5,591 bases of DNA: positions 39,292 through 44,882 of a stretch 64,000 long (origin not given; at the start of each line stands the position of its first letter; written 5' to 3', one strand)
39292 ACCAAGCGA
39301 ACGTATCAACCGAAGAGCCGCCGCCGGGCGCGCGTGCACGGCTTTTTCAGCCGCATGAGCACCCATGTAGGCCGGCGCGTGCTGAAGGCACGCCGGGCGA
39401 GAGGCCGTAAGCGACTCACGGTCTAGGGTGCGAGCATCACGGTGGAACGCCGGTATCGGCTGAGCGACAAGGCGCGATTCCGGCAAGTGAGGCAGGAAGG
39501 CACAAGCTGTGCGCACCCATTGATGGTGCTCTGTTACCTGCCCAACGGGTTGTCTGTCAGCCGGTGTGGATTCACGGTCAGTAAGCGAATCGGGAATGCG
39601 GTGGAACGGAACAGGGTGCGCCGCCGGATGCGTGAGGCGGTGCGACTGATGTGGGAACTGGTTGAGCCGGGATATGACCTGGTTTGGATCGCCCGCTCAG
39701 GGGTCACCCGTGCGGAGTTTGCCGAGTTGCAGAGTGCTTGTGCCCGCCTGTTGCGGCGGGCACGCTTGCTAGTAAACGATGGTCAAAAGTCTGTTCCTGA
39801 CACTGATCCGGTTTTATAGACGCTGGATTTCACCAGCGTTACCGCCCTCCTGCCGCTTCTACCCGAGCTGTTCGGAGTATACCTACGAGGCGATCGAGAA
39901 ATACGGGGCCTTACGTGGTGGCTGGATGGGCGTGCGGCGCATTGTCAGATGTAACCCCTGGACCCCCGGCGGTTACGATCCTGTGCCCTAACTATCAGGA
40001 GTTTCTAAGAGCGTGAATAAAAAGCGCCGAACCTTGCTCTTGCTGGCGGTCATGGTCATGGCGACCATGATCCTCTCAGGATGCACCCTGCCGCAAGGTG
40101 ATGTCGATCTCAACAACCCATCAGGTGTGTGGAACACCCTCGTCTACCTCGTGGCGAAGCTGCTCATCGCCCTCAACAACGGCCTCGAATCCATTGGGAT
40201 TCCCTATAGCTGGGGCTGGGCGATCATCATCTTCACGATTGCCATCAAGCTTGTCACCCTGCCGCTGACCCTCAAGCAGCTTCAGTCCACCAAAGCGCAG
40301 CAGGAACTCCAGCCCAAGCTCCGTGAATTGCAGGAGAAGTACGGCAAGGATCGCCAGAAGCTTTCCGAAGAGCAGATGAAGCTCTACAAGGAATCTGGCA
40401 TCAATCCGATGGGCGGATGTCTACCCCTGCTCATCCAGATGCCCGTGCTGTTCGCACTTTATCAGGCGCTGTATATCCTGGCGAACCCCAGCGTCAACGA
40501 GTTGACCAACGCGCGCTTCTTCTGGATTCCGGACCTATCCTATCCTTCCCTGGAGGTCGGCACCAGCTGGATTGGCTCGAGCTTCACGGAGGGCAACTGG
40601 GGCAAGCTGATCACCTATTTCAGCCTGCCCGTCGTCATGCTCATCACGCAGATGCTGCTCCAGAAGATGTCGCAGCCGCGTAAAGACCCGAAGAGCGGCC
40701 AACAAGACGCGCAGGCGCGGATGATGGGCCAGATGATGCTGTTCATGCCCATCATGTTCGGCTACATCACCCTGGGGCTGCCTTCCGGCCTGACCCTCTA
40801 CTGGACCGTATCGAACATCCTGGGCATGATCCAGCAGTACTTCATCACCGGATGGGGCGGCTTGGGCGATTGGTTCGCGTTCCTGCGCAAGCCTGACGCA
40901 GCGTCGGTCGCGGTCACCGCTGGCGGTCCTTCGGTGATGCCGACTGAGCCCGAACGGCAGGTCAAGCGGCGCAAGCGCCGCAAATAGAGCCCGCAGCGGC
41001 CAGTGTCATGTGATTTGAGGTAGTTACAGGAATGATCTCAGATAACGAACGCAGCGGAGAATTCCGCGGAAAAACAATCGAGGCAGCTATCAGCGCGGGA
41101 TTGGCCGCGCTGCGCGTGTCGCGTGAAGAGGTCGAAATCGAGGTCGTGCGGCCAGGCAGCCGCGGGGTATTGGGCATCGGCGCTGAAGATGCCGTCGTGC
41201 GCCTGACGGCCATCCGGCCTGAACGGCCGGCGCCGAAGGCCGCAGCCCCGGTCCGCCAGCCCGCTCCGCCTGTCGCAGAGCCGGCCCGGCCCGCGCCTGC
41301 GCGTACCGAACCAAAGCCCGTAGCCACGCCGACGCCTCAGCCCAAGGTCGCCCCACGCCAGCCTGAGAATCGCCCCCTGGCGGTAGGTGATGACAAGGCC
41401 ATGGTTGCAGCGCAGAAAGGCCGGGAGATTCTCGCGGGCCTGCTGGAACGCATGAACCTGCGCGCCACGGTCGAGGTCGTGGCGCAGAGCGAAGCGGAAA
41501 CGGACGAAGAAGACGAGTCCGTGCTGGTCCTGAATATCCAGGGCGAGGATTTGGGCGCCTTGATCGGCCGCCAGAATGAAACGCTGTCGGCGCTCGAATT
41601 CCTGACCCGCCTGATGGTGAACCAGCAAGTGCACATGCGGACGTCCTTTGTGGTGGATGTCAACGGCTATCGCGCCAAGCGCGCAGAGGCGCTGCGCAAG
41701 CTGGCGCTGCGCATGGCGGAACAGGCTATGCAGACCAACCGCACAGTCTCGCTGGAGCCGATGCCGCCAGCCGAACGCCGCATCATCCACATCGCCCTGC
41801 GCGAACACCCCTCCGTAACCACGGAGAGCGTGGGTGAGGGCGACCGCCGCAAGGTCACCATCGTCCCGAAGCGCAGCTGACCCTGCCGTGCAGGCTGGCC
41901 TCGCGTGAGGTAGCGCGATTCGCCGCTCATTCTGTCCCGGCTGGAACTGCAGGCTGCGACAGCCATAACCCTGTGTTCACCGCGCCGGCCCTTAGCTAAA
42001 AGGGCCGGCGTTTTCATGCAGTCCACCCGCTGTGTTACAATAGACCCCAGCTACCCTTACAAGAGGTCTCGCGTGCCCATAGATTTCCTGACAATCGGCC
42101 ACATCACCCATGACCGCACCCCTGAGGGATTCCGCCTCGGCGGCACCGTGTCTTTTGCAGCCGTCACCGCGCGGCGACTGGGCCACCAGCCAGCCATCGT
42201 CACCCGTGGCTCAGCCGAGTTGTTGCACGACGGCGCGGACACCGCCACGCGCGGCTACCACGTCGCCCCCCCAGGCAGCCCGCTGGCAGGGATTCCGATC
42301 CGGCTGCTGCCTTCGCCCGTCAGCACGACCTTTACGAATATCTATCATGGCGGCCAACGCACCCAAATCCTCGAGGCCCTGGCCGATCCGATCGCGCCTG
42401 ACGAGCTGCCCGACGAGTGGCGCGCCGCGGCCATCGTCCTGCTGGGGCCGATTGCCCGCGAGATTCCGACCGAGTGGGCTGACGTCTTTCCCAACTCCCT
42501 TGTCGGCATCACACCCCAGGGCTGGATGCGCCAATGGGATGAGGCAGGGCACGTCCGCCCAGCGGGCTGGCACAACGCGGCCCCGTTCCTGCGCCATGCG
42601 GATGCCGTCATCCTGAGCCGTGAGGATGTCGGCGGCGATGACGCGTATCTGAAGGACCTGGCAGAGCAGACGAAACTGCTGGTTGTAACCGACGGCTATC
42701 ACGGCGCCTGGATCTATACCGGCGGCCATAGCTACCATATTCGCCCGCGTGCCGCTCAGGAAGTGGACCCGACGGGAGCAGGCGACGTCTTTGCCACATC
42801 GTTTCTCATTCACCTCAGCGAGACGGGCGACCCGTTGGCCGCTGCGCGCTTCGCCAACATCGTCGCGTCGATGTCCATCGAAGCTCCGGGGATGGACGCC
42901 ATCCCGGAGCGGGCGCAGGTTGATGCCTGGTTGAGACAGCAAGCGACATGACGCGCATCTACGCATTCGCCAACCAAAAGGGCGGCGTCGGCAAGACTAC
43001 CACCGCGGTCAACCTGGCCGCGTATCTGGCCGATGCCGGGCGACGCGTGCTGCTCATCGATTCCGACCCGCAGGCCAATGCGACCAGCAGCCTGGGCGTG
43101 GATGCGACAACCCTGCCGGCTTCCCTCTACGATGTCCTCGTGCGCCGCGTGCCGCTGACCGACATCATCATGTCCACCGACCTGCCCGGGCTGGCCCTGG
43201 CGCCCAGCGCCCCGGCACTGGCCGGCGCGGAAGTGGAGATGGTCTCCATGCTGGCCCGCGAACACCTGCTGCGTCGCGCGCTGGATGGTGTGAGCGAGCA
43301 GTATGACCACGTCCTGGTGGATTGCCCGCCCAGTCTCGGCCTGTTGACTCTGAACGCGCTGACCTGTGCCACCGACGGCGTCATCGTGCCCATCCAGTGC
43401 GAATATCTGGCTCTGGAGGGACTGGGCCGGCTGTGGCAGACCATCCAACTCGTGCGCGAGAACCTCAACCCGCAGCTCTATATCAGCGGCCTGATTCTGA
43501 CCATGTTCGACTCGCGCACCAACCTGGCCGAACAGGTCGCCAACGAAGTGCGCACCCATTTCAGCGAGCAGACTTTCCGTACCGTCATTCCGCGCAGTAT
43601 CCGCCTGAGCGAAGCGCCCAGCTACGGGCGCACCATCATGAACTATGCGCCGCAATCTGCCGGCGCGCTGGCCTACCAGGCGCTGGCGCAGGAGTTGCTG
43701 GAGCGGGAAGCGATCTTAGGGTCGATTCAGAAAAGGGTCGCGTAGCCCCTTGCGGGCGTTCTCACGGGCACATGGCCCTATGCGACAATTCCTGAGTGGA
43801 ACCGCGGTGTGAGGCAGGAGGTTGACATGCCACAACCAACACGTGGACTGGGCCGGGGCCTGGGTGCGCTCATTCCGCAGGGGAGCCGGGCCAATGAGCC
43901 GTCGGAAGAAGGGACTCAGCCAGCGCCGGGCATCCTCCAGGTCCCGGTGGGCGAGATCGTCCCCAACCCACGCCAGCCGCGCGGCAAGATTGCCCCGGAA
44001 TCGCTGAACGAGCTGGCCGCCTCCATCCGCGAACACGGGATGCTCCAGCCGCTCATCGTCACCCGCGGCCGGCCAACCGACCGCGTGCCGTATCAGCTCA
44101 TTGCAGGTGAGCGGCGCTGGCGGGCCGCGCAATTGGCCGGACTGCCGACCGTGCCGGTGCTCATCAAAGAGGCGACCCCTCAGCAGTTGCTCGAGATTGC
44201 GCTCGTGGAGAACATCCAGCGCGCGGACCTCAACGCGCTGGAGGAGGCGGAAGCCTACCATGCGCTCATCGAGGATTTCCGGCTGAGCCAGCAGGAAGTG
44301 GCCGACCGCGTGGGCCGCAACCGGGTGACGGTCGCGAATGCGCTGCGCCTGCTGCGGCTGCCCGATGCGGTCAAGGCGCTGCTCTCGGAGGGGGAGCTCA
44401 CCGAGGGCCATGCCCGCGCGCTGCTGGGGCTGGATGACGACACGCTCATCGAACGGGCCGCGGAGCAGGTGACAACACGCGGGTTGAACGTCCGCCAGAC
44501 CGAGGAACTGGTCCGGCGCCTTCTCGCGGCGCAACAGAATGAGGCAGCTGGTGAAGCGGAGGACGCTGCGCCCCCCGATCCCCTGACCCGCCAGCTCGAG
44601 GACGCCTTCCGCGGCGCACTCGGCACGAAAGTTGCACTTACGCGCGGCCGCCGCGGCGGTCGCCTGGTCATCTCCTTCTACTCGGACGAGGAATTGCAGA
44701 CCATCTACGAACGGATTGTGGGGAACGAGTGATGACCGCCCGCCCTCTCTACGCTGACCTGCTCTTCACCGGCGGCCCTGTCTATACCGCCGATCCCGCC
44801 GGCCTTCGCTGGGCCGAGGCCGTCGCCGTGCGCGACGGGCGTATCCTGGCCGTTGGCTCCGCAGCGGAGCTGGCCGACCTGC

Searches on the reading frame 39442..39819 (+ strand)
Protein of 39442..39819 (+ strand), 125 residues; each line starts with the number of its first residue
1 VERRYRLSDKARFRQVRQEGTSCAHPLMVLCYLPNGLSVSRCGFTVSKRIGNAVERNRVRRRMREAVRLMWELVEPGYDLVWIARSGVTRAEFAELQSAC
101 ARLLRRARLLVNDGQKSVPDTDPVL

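Call 7: search_protein_families(library=pfam, proteins=[window:39442-39819:+])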
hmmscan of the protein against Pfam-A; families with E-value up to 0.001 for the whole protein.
window:39442-39819:+ (125 aa): 1 family
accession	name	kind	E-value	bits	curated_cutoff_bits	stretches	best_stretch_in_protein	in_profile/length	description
PF00825.24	Ribonuclease_P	-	2.4e-29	102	22.3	1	1-107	1-108/109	Ribonuclease P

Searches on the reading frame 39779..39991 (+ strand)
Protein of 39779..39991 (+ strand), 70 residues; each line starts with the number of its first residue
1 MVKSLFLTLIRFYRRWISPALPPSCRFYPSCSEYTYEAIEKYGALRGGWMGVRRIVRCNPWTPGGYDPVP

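Call 7: search_protein_families(library=pfam, proteins=[window:39779-39991:+])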
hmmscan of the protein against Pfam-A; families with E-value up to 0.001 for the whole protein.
window:39779-39991:+ (70 aa): 1 family
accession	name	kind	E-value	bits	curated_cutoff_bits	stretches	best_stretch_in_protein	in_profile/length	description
PF01809.23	YidD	-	9.2e-34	115.5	27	1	4-69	2-67/67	Putative membrane protein insertion efficiency factor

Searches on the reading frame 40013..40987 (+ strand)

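Call 7: search_protein_families(library=pfam, proteins=[window:40013-40987:+])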
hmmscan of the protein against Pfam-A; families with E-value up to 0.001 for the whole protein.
window:40013-40987:+ (324 aa): 1 family
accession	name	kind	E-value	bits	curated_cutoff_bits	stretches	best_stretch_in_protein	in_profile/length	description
PF02096.25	60KD_IMP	-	2.2e-61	207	35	1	67-279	1-162/163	60Kd inner membrane protein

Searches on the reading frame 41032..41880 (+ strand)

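Call 7: search_protein_families(library=pfam, proteins=[window:41032-41880:+])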
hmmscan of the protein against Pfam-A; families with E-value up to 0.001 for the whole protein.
window:41032-41880:+ (282 aa): 3 families
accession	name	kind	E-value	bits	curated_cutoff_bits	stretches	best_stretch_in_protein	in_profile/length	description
PF01424.28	R3H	-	6.3e-19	68.2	26.8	1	219-278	1-59/60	R3H domain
PF14804.11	Jag_N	-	2.9e-16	60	25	1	11-59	1-49/50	Jag N-terminus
PF13083.13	KH_KhpA-B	-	4.7e-09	36.5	32.1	1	154-199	19-65/73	KhpA/KhpB, KH domain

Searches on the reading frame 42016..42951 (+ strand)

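Call 7: search_protein_families(library=pfam, proteins=[window:42016-42951:+])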
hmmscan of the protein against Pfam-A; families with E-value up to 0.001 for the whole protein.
window:42016-42951:+ (311 aa): 1 family
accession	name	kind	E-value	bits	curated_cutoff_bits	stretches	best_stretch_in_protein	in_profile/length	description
PF00294.29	PfkB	-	4.3e-16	59.6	25.8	1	211-294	211-296/302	pfkB family carbohydrate kinase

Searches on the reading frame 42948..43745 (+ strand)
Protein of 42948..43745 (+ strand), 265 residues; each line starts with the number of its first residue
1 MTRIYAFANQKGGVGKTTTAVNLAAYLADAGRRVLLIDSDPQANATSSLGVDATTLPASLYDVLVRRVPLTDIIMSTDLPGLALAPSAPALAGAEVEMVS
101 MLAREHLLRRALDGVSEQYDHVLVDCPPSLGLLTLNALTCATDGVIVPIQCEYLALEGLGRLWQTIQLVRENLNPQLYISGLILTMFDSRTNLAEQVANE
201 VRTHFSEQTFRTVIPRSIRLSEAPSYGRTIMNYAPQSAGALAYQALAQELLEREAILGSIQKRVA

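Call 7: search_protein_families(library=pfam, proteins=[window:42948-43745:+])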
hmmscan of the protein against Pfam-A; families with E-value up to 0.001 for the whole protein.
window:42948-43745:+ (265 aa): 9 families
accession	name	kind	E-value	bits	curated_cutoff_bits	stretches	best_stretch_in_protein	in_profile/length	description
PF13614.12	AAA_31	-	3.6e-60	203.4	27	1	3-178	2-176/177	AAA domain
PF01656.29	CbiA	-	1.9e-28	99.4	25.4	1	6-230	2-125/125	CobQ/CobB/MinD/ParA nucleotide binding domain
PF00142.24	Fer4_NifH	-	2.4e-13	50.6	25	1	10-254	7-248/271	4Fe-4S iron sulfur cluster binding proteins, NifH/frxC family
PF06564.18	CBP_BcsQ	-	1.7e-11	44.6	21.3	1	10-248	9-231/234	Cellulose biosynthesis protein BcsQ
PF09140.17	MipZ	-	6.2e-10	39.3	20.7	1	6-42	4-40/262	ATPase MipZ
PF10609.15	ParA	-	1.7e-09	37.9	27.1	1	3-40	4-41/246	NUBPL iron-transfer P-loop NTPase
PF02374.21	ArsA_ATPase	-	1.4e-08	34.8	24.3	1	8-58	6-56/305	Anion-transporting ATPase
PF00448.28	SRP54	-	0.00012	22.2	22.7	0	13-42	11-40/196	SRP54-type protein, GTPase domain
PF07015.17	VirC1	-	0.00024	20.9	24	1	5-41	4-40/231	VirC1 protein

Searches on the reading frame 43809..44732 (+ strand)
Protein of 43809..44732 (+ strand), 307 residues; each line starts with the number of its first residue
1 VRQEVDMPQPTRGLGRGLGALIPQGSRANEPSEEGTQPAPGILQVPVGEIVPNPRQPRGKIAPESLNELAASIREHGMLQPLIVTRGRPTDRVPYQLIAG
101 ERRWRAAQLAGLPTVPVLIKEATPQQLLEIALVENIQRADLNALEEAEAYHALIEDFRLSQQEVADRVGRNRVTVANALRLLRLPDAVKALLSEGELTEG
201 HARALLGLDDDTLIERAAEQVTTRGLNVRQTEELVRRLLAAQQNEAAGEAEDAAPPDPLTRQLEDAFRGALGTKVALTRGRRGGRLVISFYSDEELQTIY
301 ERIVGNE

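Call 7: search_protein_families(library=pfam, proteins=[window:43809-44732:+])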
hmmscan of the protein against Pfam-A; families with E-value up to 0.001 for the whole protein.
window:43809-44732:+ (307 aa): 4 families
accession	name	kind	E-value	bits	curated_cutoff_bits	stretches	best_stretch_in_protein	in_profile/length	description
PF17762.8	HTH_ParB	-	3.9e-36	123.7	22.6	1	140-238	2-100/102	ParB HTH domain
PF02195.25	ParB_N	-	1.3e-30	105.8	26.3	1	43-137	4-95/95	ParB N-terminal domain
PF23552.2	ParB_C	-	2.8e-10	39.9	23.8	1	256-303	1-49/50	ParB dimerisation domain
PF08535.16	KorB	-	0.00047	20.5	22.3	0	160-195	5-40/89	KorB domain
